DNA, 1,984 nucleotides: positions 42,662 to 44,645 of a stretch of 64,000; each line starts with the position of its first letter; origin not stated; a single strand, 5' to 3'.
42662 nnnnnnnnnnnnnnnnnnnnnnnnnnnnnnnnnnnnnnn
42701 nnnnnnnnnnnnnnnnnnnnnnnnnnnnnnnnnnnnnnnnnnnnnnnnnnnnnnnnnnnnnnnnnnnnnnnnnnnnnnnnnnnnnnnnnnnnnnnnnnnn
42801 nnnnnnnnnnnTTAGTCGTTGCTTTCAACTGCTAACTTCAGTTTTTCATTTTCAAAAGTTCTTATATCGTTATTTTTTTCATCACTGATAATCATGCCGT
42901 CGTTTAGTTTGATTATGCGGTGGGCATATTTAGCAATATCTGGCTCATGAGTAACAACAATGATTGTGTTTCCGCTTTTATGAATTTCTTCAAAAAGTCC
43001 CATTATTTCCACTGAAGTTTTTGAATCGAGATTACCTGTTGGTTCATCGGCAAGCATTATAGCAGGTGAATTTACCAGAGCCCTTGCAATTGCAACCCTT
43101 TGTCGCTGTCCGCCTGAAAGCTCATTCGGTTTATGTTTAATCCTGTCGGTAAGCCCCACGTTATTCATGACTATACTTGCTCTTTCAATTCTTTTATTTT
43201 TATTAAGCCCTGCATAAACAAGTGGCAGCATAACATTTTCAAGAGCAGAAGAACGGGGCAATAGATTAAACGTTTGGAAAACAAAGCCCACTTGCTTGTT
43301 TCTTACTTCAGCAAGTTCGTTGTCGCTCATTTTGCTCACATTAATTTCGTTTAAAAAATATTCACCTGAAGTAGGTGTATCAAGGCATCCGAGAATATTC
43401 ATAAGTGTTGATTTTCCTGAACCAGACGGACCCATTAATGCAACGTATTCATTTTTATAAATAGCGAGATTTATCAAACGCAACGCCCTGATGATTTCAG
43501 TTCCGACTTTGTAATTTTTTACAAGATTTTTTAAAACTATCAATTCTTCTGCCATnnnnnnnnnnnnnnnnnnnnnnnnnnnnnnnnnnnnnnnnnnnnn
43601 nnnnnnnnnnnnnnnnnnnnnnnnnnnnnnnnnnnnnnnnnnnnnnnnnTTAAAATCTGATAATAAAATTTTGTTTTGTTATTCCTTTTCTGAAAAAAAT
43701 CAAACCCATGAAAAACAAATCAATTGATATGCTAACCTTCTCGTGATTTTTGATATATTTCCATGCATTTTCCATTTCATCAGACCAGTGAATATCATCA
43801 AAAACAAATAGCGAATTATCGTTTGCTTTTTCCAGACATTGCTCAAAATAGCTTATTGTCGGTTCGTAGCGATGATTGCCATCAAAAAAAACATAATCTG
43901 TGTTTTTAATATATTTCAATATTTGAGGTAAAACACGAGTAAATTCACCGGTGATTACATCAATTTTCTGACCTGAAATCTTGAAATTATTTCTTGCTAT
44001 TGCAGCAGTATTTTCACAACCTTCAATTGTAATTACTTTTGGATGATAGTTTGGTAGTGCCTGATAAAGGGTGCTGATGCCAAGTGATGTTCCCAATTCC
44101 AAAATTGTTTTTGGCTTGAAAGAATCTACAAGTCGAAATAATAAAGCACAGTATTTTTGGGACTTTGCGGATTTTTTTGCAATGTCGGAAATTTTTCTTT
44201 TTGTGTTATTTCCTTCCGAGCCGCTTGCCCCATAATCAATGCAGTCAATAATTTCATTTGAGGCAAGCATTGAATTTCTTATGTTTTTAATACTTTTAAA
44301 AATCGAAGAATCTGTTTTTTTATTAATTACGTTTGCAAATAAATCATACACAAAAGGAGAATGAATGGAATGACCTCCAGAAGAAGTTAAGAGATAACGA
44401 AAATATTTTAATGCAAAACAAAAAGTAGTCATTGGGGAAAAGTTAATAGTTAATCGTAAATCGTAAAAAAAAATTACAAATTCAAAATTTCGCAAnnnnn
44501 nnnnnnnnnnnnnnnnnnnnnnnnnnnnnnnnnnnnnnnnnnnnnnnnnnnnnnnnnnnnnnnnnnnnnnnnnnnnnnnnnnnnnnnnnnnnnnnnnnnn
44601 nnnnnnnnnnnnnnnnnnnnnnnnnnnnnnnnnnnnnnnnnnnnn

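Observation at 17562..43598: A 32-nt (TTTAAAG)4-type element in 6-7 copies, oriented consistently relative to gene ends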

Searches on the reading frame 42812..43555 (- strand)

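Call 26: search_protein_families(library=pfam, proteins=[window:42812-43555:-])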
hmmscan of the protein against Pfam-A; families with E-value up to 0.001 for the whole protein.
window:42812-43555:- (247 aa): 5 families
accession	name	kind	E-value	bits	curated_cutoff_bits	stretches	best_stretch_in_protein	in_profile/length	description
PF00005.33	ABC_tran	-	1.5e-33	116.7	25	1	27-173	3-136/137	ABC transporter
PF13304.12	AAA_21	-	2.7e-07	31.4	27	0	145-205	237-300/304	AAA domain, putative AbiEii toxin, Type IV TA system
PF02463.25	SMC_N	-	2.4e-06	27.6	40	1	35-217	24-211/220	RecF/RecN/SMC N terminal domain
PF13555.12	AAA_29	-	0.00076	19.6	27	0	35-53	22-40/61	P-loop containing region of AAA domain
PF03193.22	RsgA_GTPase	-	0.00097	19.4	30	0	33-55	104-126/174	RsgA GTPase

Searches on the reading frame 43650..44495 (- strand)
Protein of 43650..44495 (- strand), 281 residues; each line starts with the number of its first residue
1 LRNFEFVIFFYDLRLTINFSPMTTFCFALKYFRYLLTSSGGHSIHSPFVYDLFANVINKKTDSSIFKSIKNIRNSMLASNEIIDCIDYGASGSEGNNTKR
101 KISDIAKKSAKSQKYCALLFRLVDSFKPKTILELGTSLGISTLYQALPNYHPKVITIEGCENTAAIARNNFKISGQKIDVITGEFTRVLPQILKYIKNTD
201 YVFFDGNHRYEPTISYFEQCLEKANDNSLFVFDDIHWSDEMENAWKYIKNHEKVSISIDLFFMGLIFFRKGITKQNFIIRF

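Call 26: search_protein_families(library=pfam, proteins=[window:43650-44495:-])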
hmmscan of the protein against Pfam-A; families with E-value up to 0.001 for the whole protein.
window:43650-44495:- (281 aa): 2 families
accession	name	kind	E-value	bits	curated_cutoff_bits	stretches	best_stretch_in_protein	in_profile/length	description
PF13578.12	Methyltransf_24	-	2.2e-12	48.2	26.3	1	132-235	1-105/105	Methyltransferase domain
PF01596.23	Methyltransf_3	-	1.4e-10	41.3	22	1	104-241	24-161/204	O-methyltransferase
